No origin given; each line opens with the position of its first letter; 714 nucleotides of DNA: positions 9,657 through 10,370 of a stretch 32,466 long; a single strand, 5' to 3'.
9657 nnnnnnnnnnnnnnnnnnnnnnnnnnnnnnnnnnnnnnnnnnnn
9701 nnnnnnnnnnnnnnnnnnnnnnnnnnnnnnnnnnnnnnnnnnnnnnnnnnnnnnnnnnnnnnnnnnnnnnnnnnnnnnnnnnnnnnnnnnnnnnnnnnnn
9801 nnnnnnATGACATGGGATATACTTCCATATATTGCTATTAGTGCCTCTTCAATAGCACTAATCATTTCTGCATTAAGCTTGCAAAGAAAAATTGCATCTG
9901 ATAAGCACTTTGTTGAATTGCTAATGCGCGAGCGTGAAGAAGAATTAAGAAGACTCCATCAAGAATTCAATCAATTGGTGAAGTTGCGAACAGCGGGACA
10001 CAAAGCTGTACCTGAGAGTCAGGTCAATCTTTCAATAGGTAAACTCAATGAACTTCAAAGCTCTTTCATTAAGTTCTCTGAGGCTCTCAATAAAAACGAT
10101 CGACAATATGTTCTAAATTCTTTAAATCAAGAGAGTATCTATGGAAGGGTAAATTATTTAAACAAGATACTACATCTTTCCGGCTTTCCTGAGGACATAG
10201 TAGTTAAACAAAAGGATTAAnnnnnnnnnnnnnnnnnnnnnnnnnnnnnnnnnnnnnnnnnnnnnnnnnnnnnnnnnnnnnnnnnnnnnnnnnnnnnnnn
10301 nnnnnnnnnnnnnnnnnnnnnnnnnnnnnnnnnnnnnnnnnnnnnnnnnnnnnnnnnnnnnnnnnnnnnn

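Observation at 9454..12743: OLD/PARIS-like ATPase-TOPRIM nuclease coupled to two small membrane proteins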

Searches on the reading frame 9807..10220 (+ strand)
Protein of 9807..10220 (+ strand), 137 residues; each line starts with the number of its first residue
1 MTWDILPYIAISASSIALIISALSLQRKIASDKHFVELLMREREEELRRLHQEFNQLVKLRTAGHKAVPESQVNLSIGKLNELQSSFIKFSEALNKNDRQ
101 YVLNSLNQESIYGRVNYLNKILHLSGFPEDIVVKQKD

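Call 3: search_protein_families(library=pfam, proteins=[window:9807-10220:+], max_evalue=1)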
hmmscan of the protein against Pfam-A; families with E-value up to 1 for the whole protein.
window:9807-10220:+ (137 aa): 1 family
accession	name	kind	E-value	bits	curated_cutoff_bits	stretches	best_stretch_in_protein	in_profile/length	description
PF15956.11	DUF4760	-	0.15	12.7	25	1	14-77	4-50/141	Domain of unknown function (DUF4760)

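Call 4: search_protein_families(library=padloc, proteins=[window:9807-10220:+], max_evalue=1)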
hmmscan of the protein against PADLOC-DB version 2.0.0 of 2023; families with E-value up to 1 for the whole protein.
window:9807-10220:+ (137 aa): 1 family
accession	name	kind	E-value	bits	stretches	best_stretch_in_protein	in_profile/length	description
PDLC00651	ZorB3|ZorB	-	0.0048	14.4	1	39-136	44-140/215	MotB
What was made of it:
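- On RexB / holin / MotA-ExbB-type membrane proteins: The weak ZorB3 hit of TM1 (E 0.005, 14 bits) lies in the helical region only (call 4).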

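Call 5: search_protein_families(library=ncbifam, proteins=[window:9807-10220:+], max_evalue=1)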
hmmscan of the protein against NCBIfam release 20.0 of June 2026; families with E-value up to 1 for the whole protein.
window:9807-10220:+ (137 aa): 1 family
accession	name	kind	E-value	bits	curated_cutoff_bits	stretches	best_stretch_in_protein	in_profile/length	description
NF004434.0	PRK05771.3-3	equivalog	0.038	12.4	777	1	36-101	49-108/686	V-type ATP synthase subunit I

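Call 13: find_homologous_proteins(query=window:9807-10220:+, max_evalue=0.01)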
Query window:9807-10220:+ (137 aa): 1 proteins with E <= 0.01 among 20 candidates.
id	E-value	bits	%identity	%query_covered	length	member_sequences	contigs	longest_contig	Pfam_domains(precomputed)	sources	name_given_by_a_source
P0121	2.4e-80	285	100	100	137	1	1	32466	-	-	-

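Call 29: search_protein_representatives(protein=window:9807-10220:+)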
Query: 137 residues. Proteins with E-value up to 0.001 (for the whole library): 15; up to 1e-10: 4; up to 1e-30: 1. The best 15 are listed.
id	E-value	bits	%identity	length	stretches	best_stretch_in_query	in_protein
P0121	7.7e-81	284.6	100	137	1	1-137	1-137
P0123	4.0e-12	62.8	35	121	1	3-134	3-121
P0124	2.2e-11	60.4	35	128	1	4-135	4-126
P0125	7.2e-11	58.8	32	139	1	4-134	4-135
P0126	2.5e-10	57.0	39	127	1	1-137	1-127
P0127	1.1e-08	51.6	25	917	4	6-53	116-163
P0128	5.0e-08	49.6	36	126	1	4-136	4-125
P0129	2.6e-07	47.3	36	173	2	74-134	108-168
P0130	1.2e-06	45.1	33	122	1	5-135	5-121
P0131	8.5e-06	42.4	31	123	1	6-131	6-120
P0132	1.2e-05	41.9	38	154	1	18-132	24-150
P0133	5.0e-05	39.9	35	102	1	53-135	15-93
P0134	1.2e-04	38.7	29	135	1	4-130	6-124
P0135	1.3e-04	38.5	30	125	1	9-127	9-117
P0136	1.9e-04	38.0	33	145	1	14-122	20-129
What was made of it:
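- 9807..10220 (+): Gene for a 137-aa protein with one N-terminal TM helix, a long helical stalk and a small C-terminal alpha/beta domain ('TM1'). It is the second gene of the conserved pair. The positive-inside rule predicts the C-terminal part is cytoplasmic. An exhaustive HMMER search found 14 remote homologues of 102-173 aa (plus one 917-aa hit), at E 4e-12 to 2e-4 (call 29).
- Tried and rejected: An exhaustive HMMER run was needed to find relatives (call 29).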

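Call 31: find_encoding_contigs(protein=P0123, flank=6000, max_places=4)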
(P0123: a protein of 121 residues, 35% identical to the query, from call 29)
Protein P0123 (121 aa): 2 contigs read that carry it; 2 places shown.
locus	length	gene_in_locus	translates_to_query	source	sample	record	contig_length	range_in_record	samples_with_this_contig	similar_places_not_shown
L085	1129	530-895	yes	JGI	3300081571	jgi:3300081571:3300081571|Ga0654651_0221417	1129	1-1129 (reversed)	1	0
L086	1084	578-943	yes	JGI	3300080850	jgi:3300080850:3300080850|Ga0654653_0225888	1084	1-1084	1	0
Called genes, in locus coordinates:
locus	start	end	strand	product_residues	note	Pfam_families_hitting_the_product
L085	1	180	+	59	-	?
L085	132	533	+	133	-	-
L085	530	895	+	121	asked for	-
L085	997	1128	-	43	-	?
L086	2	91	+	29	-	?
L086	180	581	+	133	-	-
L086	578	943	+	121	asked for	-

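Call 32: find_encoding_contigs(protein=P0124, flank=6000, max_places=4)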
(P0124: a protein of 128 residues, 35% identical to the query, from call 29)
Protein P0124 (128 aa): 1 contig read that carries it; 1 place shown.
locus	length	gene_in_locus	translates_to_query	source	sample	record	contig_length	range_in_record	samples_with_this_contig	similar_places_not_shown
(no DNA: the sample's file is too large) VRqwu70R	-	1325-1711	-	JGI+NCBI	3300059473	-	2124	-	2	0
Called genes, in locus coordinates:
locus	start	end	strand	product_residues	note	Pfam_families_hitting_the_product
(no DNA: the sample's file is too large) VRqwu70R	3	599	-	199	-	?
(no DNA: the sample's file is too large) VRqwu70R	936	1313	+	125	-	-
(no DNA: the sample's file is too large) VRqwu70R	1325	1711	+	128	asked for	-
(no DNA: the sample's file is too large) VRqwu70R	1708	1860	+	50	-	-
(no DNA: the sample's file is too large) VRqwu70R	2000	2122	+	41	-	?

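Call 33: find_encoding_contigs(protein=P0125, flank=6000, max_places=4)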
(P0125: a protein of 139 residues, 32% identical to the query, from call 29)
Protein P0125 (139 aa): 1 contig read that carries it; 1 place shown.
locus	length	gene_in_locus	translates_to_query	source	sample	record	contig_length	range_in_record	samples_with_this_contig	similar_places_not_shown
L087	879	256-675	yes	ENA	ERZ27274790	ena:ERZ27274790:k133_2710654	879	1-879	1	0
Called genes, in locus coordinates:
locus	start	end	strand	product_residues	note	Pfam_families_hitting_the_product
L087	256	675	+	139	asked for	-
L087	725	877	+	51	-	?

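Call 34: find_encoding_contigs(protein=P0126, flank=6000, max_places=4)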
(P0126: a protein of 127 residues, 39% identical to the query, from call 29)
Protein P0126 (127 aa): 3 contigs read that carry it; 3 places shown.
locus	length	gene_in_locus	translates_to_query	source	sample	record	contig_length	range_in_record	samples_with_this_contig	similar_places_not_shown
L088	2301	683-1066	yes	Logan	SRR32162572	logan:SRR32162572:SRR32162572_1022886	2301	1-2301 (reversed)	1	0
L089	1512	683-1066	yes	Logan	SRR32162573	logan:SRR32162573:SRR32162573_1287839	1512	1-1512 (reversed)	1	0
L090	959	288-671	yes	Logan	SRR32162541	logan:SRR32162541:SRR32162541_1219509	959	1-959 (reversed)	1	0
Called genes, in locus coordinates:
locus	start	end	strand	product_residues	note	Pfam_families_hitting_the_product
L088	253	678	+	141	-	-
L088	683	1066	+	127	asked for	-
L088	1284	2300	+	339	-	?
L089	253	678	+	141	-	-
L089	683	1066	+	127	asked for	-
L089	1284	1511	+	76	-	?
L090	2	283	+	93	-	?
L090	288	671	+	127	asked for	-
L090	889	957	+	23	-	?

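Call 39: find_related_loci(query=A2, collection=viral_contigs, flank=6000)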
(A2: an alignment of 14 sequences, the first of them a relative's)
Query A2 (137 aa) in viral_contigs; peptide patterns used: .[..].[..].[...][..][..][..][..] (x = any residue, [..] = any of these).
37 stretches matched a pattern, but none encodes a relative of the query by tblastn (E <= 1e-3).
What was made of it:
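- Tried and rejected: The viral-contig scan for TM1 found nothing (call 39).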

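Call 41: find_related_loci(query=A3, collection=metagenome_contigs, flank=6000)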
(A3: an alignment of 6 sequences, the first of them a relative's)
Query A3 (128 aa) in metagenome_contigs; peptide patterns used: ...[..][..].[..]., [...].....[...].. (x = any residue, [..] = any of these).
474 stretches matched a pattern; 1 encode a relative of the query (tblastn E <= 1e-3); 1 distinct loci.
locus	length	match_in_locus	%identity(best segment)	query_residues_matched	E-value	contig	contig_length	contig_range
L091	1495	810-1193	88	1-128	2e-75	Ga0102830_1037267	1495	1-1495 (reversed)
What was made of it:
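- Tried and rejected: A narrower alignment gave one 1.5-kb locus (call 41).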

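Call 42: list_cluster_members(proteins=[P0128, P0129, P0130, P0131, P0132, P0133, P0134, P0135, P0136, P0124])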
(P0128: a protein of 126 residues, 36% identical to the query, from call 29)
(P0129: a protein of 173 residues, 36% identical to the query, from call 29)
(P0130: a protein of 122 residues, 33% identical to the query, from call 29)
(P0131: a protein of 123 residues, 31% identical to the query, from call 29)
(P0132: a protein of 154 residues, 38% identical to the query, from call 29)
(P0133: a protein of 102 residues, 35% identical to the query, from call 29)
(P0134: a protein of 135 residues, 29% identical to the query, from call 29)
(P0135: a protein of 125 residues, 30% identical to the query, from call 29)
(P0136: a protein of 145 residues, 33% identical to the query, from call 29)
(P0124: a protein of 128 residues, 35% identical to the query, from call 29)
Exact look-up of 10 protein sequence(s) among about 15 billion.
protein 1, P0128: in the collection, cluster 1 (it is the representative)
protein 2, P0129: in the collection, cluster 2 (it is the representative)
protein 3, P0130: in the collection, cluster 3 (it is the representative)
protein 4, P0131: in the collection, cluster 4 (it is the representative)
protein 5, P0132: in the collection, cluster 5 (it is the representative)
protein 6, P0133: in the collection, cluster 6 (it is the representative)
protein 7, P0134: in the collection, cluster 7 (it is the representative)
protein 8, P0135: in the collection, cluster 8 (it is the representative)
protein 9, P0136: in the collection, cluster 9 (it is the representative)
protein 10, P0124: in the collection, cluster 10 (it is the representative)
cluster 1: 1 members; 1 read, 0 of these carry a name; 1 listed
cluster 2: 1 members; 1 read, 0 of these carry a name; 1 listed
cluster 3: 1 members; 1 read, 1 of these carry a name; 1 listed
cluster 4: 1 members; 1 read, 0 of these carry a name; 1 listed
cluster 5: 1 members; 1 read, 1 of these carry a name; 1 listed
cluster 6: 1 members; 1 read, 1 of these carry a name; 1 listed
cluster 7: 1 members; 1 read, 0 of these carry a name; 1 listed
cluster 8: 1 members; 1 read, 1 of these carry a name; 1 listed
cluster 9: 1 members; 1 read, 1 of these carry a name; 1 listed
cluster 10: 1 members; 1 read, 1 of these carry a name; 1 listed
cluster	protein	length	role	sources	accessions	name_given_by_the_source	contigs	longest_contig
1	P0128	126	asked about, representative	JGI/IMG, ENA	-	-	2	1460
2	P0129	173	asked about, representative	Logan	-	-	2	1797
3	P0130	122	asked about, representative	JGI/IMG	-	RecG-like helicase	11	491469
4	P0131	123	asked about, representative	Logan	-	-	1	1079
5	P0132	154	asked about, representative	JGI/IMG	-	hypothetical protein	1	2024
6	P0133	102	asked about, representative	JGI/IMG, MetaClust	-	\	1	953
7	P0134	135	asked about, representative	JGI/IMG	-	-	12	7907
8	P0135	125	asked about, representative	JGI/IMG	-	hypothetical protein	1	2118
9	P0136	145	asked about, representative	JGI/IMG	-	hypothetical protein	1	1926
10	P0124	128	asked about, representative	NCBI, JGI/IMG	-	hypothetical protein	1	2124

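Call 44: find_encoding_contigs(protein=P0130, flank=7000, max_places=8)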
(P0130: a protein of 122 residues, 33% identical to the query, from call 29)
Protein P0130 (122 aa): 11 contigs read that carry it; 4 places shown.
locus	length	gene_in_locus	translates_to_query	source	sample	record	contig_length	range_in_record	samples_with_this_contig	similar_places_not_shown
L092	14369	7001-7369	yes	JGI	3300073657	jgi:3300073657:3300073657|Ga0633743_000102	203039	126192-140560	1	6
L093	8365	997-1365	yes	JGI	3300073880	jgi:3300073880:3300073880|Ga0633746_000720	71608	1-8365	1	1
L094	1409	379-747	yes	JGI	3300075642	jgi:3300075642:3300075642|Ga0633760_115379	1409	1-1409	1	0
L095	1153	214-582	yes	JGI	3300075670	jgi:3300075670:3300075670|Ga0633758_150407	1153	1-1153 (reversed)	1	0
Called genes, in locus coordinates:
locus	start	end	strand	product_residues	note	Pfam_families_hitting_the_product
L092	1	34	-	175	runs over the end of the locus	PF04542:Sigma70_r2, PF08281:Sigma70_r4_2, PF04545:Sigma70_r4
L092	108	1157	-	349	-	-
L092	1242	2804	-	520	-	PF28550:DUF8436, PF01946:Thi4 (faint), PF00890:FAD_binding_2 (weak), PF01134:GIDA (faint), PF01266:DAO (faint), PF03486:HI0933_like, PF07992:Pyr_redox_2, PF21688:FAD-depend_C, +3 more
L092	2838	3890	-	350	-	PF11199:DUF2891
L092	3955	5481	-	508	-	PF26689:FIDD, PF18962:Por_Secre_tail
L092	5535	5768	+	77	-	-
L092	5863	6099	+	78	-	-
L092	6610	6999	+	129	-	-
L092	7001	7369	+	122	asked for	-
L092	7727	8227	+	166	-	-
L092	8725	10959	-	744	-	PF00270:DEAD, PF04851:ResIII, PF00271:Helicase_C, PF16124:RecQ_Zn_bind, PF09382:RQC, PF00570:HRDC, PF14493:HTH_40 (weak), PF21220:RecQ-1-like_HTH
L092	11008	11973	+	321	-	PF13580:SIS_2 (faint), PF01380:SIS, PF00571:CBS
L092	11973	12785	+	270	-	PF00902:TatC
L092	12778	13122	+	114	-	PF02627:CMD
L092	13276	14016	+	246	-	PF00005:ABC_tran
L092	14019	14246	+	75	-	PF19124:DUF5808 (weak)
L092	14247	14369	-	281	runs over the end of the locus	PF01183:Glyco_hydro_25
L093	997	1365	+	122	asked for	-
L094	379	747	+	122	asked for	-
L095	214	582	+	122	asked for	-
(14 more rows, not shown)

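Call 45: find_encoding_contigs(protein=P0134, flank=7000, max_places=6)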
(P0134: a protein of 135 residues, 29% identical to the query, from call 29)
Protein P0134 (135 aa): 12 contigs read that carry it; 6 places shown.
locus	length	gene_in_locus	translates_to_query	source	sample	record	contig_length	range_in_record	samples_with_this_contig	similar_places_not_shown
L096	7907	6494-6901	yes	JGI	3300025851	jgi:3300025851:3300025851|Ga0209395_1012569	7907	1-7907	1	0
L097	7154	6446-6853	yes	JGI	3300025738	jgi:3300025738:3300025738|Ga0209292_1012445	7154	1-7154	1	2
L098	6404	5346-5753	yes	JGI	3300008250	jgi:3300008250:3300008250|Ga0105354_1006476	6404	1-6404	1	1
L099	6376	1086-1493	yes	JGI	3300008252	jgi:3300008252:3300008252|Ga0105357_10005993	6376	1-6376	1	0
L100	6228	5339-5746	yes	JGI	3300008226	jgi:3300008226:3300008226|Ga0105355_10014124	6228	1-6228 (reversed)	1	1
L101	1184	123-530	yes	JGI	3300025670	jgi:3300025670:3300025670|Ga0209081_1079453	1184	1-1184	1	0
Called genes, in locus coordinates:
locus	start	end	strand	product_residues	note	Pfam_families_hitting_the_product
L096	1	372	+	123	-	?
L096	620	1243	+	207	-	PF10973:DUF2799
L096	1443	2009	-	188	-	PF19648:DUF6151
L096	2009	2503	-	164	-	PF00857:Isochorismatase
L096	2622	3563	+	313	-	PF08279:HTH_11, PF19187:HTH_PafC (weak), PF13280:WYL, PF25583:WCX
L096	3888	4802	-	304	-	-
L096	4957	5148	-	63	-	-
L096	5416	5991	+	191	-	PF18734:HEPN_AbiU2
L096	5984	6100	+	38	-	-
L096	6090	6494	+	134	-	-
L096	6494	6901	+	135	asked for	-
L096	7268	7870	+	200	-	PF00440:TetR_N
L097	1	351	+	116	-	?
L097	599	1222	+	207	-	PF10973:DUF2799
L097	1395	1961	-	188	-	PF19648:DUF6151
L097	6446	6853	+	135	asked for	-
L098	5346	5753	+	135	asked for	-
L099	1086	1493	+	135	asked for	-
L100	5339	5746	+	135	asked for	-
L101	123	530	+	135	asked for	-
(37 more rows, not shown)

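Call 48: search_protein_families(library=pfam, proteins=[L088:1284-2300:+, L092:7727-8227:+, L092:5535-5768:+, L092:5863-6099:+, L096:5416-5991:+, L096:3888-4802:-, L096:4957-5148:-], max_evalue=0.1)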
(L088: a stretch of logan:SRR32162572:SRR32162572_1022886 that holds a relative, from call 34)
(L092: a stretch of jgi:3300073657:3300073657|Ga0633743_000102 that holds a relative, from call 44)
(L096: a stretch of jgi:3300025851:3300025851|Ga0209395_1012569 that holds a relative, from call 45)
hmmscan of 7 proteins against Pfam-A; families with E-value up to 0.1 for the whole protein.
L088:1284-2300:+ (339 aa): 1 family
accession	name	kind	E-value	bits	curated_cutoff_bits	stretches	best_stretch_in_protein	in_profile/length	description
PF13271.11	DUF4062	-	3.6e-32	110.8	24.7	1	6-87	1-82/82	Domain of unknown function (DUF4062)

L092:7727-8227:+ (166 aa): 1 family
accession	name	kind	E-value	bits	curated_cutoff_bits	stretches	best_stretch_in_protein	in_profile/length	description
PF04622.18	ERG2_Sigma1R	-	0.016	15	21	0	34-85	43-100/210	ERG2 and Sigma1 receptor like protein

L092:5535-5768:+ (77 aa): 1 family
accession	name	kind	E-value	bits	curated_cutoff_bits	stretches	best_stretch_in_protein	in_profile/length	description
PF08823.16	PG_binding_2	-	0.021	15.5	21.1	1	12-42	32-62/74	Putative peptidoglycan binding domain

L092:5863-6099:+ (78 aa): 0 families

L096:5416-5991:+ (191 aa): 1 family
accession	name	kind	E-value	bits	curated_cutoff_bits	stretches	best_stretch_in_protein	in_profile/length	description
PF18734.6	HEPN_AbiU2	-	2e-14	54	26.8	1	10-163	8-173/193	AbiU2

L096:3888-4802:- (304 aa): 2 families
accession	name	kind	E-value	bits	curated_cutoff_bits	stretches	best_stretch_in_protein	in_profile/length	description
PF13365.12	Trypsin_2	-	0.0064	17.7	27.6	1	80-217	6-135/144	Trypsin-like peptidase domain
PF00089.32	Trypsin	-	0.039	14.2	20.6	1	66-137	24-101/220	Trypsin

L096:4957-5148:- (63 aa): 0 families
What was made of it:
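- A HEPN_AbiU2 gene plus a 38-aa ORF, in an overlapping operon (calls 45, 48). DUF4062 (E 4e-32, call 48).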

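Call 49: search_protein_families(library=pfam, alignment_id=A2, max_evalue=1)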
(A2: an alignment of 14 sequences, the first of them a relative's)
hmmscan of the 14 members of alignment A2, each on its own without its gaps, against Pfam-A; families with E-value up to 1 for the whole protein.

A. member 1, P0121 (137 aa): 1 family
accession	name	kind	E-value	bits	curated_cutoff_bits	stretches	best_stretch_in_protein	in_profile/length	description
PF15956.11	DUF4760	-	0.15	12.7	25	1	14-77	4-50/141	Domain of unknown function (DUF4760)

B. families by the number of members that match (of 14 scanned): 57 families (the first 25 are shown)
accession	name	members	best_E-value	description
PF06305.16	LapA_dom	3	0.093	Lipopolysaccharide assembly protein A domain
PF18735.6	HEPN_RiboL-PSP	1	0.00025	RiboL-PSP-HEPN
PF17937.6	TetR_C_28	1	0.0016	Tetracyclin repressor-like, C-terminal domain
PF16193.11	AAA_assoc_2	1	0.0036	AAA C-terminal domain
PF08463.15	EcoEI_R_C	1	0.0058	EcoEI R protein C-terminal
PF08192.17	Peptidase_S64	1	0.0063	Peptidase family S64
PF04280.21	Tim44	1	0.0076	Tim44-like domain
PF25014.1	NET2A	1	0.0076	NET2A-like domain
PF15706.10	TMEM132_C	1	0.008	TMEM132 C-terminal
PF10740.15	DUF2529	1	0.01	Domain of unknown function (DUF2529)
PF20285.3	CTD9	1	0.012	C-terminal domain 9 of the ABC-three component (ABC-3C) systems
PF09278.17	MerR-DNA-bind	1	0.012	MerR, DNA binding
PF20185.3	DUF6548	1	0.012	Family of unknown function (DUF6548)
PF13309.12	HTH_22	1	0.013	HTH domain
PF20712.2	CyanoTRADDas_TM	1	0.014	Cyanobacterial TRADD-N associated 2-Transmembrane domain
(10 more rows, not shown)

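Call 55: search_dna_similar(query=window:9807-10217:+, collection=plasmids, mode=protein, max_evalue=1, max_rows=15)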
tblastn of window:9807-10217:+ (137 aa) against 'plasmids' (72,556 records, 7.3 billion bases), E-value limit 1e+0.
No match.

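Call 56: search_dna_similar(query=window:9807-10217:+, collection=phages, mode=protein, max_evalue=1, max_rows=15)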
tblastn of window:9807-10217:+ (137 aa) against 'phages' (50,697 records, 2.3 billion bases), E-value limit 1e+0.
No match.

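Call 61: find_encoding_contigs(protein=P0135, flank=3000, max_places=3)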
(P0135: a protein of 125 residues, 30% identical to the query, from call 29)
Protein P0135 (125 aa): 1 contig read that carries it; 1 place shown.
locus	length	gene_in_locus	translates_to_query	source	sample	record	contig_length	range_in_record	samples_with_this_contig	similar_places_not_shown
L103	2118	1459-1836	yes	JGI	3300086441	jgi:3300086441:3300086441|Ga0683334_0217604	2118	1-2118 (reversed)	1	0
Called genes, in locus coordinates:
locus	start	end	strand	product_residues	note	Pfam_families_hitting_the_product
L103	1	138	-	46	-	?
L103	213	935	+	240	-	PF20772:TACO1_YebC_N, PF01709:Transcrip_reg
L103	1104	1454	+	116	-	-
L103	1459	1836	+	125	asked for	-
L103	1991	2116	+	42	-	?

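Call 62: find_encoding_contigs(protein=P0132, flank=3000, max_places=3)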
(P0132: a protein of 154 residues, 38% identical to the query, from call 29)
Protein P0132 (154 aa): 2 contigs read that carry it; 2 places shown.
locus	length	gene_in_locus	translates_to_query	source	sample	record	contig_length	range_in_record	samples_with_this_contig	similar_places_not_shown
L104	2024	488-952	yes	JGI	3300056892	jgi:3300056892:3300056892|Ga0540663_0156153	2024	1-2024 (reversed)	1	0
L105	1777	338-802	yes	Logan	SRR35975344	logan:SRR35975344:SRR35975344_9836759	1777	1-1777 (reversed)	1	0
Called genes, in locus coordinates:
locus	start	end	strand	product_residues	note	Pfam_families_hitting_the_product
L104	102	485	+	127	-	-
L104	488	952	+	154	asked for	-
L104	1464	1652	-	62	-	-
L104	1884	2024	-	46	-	?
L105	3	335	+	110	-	?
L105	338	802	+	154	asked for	-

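Call 63: find_encoding_contigs(protein=P0136, flank=3000, max_places=3)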
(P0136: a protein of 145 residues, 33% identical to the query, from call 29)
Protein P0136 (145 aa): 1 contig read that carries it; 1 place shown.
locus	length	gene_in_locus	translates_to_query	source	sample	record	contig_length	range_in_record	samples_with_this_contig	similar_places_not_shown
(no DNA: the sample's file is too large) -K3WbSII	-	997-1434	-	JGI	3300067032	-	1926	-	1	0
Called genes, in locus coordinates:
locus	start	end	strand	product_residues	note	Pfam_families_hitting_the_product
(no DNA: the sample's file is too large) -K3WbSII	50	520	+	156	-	-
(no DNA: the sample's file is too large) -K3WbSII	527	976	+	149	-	-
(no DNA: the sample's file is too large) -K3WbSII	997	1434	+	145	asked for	-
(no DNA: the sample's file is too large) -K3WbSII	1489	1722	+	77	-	-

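Call 65: search_protein_families(library=phrogs, proteins=[window:9807-10220:+, L096:6090-6494:+, P0134, L092:7727-8227:+], max_evalue=0.1)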
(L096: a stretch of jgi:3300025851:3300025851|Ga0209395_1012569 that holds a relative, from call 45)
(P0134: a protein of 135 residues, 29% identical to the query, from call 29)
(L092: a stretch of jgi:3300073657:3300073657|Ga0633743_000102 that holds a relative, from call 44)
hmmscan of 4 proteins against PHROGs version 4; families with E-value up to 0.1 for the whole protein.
window:9807-10220:+ (137 aa): 2 families
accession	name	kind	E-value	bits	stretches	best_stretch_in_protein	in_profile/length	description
phrog_17877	-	unknown function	0.0085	16.9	1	33-60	53-80/81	-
phrog_20502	-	unknown function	0.027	15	1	76-136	126-183/218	-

L096:6090-6494:+ (134 aa): 1 family
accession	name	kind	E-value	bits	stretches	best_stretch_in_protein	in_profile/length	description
phrog_22626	-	unknown function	2.4e-40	138.7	1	1-129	1-131/133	-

P0134 (135 aa): 3 families
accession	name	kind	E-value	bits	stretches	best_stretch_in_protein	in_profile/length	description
phrog_5483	-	unknown function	0.0054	17.4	1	51-89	84-127/185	-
phrog_25568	-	unknown function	0.0097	17.3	0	57-133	3-71/109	-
phrog_7136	-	unknown function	0.073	14.5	0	17-79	26-86/95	-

L092:7727-8227:+ (166 aa): 1 family
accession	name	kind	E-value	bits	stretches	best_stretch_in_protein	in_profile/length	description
phrog_5483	-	unknown function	1e-05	26.2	1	28-107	32-117/185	-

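Call 66: search_protein_families(library=padloc, proteins=[L096:6090-6494:+, P0134, P0124, L092:7727-8227:+, L088:1284-2300:+, L096:5416-5991:+], max_evalue=0.1)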
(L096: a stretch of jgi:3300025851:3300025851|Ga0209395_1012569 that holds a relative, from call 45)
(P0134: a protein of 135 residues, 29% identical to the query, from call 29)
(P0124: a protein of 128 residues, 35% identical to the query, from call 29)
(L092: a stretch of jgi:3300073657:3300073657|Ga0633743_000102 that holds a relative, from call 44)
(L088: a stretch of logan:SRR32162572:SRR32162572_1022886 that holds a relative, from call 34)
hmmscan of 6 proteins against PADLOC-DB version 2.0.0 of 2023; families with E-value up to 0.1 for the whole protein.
L096:6090-6494:+ (134 aa): 1 family
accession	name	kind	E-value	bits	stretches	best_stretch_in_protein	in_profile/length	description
PDLC00717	Effector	-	0.044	11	1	44-109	11-75/306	4TM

P0134 (135 aa): 1 family
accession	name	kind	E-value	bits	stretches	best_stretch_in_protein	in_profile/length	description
PDLC01825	CARF2--CARF_HEPN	-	0.0025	14.9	1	32-82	317-367/382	-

P0124 (128 aa): 1 family
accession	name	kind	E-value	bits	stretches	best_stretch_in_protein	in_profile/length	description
PDLC01803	CARF1--CARF_HEPN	-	0.00069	16.7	1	31-113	341-421/426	-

L092:7727-8227:+ (166 aa): 1 family
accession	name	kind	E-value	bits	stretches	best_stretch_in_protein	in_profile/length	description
PDLC01854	CARF3--CARF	-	0.046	11.4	0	117-160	50-93/208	-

L088:1284-2300:+ (339 aa): 0 families

L096:5416-5991:+ (191 aa): 0 families

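Call 67: search_dna_similar(query=L096:6090-6491:+, collection=phages, mode=protein, max_evalue=0.1, max_rows=20)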
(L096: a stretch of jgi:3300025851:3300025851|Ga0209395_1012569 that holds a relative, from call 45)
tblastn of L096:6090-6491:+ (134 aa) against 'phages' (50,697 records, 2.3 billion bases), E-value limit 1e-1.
Records with a match: 2; places in all: 2; records where one place covers at least 80% of the query: 2.
Best place of each record, by identity: <60% 2.
By first word of the organism name: Peduovirus 2.
By host as written in the record: - 2.
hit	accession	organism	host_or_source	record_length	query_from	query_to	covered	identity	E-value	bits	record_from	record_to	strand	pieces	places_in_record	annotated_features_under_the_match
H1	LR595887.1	Peduovirus P24A7b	-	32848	1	132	99%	48.9%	1e-11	66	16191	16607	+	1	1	hypothetical protein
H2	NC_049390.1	Peduovirus P24A7b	-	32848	1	132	99%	48.9%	1e-11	66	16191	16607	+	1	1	hypothetical protein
